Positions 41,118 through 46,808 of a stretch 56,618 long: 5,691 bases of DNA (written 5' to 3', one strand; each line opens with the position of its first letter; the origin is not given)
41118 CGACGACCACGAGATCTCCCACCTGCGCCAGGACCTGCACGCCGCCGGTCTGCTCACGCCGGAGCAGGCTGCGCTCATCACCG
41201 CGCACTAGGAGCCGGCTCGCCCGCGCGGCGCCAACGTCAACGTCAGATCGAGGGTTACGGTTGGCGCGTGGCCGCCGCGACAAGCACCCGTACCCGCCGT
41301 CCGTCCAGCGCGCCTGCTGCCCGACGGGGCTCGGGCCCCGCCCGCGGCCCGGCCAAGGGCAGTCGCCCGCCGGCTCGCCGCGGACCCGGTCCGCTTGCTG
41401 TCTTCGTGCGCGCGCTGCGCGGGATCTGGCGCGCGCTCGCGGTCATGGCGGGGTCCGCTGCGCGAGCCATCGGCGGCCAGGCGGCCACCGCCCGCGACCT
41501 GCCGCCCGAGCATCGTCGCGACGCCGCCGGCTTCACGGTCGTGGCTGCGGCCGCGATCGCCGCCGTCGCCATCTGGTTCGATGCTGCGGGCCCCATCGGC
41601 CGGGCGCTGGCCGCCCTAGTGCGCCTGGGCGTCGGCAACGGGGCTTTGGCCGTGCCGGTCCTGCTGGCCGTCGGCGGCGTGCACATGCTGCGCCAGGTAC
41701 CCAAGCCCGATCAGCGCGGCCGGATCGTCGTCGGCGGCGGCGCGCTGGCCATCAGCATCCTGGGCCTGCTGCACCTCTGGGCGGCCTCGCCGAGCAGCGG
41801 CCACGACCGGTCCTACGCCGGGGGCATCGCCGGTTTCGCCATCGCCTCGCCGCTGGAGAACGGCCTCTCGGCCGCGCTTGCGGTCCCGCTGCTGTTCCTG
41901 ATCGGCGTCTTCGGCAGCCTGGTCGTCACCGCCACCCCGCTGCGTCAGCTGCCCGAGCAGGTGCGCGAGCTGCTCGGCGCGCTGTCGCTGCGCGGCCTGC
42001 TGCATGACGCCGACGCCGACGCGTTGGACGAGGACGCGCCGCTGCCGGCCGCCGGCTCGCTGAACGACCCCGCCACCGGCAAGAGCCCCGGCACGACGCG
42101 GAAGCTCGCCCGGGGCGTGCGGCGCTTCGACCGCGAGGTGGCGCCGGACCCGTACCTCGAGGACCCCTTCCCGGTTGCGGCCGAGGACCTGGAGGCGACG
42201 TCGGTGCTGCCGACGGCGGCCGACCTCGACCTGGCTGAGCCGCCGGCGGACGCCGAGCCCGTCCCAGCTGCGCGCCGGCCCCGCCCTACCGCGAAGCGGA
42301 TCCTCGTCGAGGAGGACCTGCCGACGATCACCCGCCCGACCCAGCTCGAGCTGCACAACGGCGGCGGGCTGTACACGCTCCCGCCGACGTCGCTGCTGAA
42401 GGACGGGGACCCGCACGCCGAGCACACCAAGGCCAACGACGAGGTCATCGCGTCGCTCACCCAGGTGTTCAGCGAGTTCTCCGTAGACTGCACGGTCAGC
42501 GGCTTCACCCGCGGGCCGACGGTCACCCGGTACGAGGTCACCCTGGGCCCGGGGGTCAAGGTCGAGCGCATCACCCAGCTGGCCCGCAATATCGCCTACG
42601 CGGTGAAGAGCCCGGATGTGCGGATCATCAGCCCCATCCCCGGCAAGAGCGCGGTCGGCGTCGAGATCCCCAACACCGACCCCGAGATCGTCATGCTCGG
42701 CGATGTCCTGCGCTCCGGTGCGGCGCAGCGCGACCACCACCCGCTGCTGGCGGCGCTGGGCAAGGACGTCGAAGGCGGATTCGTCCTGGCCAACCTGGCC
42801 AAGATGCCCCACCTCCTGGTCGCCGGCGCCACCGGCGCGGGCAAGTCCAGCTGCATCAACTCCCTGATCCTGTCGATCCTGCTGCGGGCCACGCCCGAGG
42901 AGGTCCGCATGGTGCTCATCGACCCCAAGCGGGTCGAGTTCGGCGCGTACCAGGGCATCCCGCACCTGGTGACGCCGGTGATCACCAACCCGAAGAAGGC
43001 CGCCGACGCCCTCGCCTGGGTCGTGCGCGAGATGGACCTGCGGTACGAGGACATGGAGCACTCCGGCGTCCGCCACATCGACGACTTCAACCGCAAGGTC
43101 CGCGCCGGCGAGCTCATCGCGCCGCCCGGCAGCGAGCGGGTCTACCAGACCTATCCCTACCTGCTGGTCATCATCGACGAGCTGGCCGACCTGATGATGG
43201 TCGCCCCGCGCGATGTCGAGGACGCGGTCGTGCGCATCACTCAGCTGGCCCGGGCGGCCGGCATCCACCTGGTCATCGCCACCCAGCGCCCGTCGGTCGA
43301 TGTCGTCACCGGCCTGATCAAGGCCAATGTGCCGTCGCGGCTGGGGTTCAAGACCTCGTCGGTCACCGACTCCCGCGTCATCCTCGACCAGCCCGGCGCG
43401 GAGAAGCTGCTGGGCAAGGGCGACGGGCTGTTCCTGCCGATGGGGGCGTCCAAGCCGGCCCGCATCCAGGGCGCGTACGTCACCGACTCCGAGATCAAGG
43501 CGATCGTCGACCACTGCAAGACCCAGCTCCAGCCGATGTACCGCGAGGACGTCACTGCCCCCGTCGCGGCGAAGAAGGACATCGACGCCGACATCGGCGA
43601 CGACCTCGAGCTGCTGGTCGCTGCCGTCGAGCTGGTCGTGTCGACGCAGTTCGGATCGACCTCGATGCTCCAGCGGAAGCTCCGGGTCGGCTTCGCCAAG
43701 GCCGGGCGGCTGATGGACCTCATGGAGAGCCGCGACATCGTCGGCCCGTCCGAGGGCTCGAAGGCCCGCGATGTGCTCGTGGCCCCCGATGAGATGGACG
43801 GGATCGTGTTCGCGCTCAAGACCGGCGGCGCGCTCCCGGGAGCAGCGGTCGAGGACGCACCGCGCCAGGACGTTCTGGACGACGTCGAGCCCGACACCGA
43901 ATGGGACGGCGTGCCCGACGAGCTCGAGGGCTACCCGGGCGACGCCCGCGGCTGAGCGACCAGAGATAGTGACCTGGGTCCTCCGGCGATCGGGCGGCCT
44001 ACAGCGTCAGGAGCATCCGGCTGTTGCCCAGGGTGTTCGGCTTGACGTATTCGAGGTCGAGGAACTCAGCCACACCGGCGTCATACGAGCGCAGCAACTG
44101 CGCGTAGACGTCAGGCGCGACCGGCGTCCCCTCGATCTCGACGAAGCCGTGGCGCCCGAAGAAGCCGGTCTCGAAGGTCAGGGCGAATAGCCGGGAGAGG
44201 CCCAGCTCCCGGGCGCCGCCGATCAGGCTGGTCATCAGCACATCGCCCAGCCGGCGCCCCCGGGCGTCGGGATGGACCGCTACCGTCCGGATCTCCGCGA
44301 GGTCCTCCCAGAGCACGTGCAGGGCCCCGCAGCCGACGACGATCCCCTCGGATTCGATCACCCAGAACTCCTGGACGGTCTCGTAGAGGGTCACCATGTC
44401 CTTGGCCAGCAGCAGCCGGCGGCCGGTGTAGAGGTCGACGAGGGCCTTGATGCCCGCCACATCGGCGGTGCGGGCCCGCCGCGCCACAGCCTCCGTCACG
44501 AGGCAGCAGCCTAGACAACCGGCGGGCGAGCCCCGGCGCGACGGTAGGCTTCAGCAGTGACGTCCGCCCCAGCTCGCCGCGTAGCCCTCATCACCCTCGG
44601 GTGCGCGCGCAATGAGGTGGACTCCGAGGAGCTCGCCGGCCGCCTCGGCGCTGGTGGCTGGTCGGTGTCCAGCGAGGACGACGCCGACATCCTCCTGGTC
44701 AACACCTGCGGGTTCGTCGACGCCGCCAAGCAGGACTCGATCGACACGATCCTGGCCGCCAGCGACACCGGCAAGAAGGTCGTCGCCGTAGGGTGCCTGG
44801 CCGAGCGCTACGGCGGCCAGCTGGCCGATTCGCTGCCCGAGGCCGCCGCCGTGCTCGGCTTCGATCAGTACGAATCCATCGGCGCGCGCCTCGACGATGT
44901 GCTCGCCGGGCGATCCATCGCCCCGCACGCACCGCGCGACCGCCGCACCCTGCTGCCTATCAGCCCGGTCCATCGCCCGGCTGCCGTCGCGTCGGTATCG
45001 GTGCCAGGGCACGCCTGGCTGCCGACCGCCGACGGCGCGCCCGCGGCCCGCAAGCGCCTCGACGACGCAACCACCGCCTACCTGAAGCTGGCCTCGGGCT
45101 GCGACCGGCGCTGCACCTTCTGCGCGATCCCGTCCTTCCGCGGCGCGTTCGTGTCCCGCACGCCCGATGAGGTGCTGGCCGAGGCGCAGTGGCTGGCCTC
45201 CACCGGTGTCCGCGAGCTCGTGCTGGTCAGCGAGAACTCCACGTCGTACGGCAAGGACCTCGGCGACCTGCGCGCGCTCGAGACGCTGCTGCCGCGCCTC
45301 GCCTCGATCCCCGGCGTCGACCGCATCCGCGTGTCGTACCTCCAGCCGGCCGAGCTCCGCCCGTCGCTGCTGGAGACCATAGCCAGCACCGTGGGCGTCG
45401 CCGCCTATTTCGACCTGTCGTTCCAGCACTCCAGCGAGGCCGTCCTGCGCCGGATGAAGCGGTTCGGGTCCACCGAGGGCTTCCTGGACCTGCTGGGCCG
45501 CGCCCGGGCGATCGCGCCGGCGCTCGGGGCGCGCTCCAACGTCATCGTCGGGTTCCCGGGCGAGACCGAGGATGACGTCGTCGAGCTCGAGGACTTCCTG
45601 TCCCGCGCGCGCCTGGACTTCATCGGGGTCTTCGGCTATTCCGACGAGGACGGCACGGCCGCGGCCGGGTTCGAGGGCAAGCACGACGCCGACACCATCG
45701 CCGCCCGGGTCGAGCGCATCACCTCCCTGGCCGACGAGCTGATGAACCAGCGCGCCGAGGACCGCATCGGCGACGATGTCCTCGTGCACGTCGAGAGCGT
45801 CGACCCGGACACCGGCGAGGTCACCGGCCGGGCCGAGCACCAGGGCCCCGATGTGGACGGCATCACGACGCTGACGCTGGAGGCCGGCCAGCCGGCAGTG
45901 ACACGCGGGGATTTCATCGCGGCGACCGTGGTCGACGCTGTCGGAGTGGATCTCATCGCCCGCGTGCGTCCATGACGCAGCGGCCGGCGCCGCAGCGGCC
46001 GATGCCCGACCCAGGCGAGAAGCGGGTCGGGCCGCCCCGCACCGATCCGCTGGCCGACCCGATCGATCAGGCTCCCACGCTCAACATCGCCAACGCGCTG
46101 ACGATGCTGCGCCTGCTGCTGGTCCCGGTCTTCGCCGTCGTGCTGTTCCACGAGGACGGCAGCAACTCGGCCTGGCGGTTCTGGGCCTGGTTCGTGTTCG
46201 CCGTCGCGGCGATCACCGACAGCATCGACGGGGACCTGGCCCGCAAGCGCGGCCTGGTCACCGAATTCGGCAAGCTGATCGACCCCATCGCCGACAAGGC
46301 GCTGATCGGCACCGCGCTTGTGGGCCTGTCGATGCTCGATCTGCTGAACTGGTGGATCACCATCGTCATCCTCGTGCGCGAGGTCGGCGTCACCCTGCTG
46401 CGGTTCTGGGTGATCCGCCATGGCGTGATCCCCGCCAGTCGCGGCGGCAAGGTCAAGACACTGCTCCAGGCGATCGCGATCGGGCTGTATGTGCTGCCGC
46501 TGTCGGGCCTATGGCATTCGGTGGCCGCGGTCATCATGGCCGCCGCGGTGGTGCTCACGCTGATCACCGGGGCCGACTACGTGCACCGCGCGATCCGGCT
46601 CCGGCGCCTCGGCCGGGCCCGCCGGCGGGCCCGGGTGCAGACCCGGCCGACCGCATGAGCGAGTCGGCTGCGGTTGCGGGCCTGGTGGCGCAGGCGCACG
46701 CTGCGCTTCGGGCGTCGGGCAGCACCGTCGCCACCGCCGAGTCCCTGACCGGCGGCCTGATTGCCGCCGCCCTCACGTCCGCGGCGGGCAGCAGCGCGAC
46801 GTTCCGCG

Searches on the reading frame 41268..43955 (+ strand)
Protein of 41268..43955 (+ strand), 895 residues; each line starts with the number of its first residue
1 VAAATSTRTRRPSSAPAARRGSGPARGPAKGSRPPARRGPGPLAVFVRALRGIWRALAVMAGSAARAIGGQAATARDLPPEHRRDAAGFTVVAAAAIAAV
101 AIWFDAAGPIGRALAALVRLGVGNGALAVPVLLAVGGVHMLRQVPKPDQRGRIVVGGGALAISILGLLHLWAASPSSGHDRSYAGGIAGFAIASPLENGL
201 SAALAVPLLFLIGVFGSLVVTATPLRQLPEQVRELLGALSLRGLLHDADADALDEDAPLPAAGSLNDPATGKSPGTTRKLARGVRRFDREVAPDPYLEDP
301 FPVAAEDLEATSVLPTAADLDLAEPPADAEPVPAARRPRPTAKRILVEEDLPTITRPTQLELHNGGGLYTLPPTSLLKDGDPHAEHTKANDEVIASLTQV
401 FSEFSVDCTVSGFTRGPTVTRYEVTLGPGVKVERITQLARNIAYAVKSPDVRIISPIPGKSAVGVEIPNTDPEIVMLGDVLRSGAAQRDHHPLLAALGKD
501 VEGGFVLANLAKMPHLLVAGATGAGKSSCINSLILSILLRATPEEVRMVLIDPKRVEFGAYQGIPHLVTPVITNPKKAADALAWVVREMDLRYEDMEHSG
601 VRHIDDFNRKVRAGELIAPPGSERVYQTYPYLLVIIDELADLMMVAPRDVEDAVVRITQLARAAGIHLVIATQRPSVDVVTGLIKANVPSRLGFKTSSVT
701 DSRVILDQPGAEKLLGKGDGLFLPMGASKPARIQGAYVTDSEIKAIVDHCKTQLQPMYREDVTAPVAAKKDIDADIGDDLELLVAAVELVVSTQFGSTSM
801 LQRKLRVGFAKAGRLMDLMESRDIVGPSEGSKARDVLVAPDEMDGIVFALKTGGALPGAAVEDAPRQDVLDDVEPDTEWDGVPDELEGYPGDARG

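Call 77: search_protein_families(library=pfam, proteins=[window:41268-43955:+], max_evalue=0.0001)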
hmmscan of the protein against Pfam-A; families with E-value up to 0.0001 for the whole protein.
window:41268-43955:+ (895 aa): 3 families
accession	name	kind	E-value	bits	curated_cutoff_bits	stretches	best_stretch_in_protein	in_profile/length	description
PF01580.24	FtsK_SpoIIIE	-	2.5e-67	227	24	1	478-677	3-221/221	FtsK/SpoIIIE family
PF17854.6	FtsK_alpha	-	1.3e-27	96.4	22.9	1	371-469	1-101/101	FtsK alpha domain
PF09397.16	FtsK_gamma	-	3.8e-22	78.2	30.6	1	781-838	5-62/63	Ftsk gamma domain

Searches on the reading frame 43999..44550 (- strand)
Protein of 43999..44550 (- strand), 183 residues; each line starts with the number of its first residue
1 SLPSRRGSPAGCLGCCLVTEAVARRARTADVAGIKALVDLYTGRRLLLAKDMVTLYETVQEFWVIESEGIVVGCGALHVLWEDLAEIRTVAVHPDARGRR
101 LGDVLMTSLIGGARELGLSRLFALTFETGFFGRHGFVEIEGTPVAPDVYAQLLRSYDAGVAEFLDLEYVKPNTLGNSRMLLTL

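Call 69: search_protein_families(library=pfam, proteins=[window:43999-44550:-], max_evalue=0.0001)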
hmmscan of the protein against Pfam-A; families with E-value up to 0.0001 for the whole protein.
window:43999-44550:- (183 aa): 2 families
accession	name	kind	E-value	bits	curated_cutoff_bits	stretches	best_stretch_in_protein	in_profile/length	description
PF00583.31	Acetyltransf_1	-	5.2e-13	49.7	20.7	1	61-136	34-116/116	Acetyltransferase (GNAT) family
PF13508.13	Acetyltransf_7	-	7.4e-12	45.9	27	1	61-138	4-84/84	Acetyltransferase (GNAT) domain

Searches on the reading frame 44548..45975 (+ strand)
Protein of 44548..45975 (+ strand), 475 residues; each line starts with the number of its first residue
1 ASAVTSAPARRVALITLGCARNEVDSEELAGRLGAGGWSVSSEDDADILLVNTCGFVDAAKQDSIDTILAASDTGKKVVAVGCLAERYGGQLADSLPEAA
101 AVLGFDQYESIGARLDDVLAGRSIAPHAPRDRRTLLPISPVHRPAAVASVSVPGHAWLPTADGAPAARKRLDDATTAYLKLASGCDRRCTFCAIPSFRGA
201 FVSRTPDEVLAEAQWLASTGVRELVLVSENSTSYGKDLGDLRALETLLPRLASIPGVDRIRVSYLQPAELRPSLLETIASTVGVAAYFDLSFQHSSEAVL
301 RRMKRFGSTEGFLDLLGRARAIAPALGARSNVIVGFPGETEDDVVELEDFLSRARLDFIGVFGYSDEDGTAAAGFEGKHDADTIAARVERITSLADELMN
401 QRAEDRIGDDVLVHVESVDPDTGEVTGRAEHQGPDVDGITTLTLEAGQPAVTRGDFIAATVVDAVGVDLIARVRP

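Call 68: search_protein_families(library=pfam, proteins=[window:44548-45975:+], max_evalue=0.0001)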
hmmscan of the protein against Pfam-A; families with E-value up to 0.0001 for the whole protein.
window:44548-45975:+ (475 aa): 3 families
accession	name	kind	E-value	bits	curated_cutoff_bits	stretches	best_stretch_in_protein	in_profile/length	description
PF04055.27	Radical_SAM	-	1.1e-21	78.1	29.5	1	182-351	4-166/166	Radical SAM superfamily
PF00919.26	UPF0004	-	1.6e-20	73.3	27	1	11-104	1-98/98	Uncharacterized protein family UPF0004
PF18693.7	TRAM_2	-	1.3e-08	35.4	27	1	407-473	1-62/63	TRAM domain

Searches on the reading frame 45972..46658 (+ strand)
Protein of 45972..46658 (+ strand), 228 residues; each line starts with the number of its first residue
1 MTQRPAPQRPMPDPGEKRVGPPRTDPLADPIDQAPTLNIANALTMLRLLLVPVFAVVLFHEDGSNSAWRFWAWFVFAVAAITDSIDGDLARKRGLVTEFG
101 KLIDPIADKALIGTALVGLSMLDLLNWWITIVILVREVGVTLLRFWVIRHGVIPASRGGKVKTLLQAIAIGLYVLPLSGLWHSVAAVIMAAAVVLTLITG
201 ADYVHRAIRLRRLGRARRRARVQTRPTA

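Call 77: search_protein_families(library=pfam, proteins=[window:45972-46658:+], max_evalue=0.0001)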
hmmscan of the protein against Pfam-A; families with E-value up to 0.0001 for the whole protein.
window:45972-46658:+ (228 aa): 1 family
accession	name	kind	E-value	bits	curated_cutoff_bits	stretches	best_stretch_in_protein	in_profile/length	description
PF01066.26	CDP-OH_P_transf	-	2.4e-49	168.1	22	1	37-197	1-151/152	CDP-alcohol phosphatidyltransferase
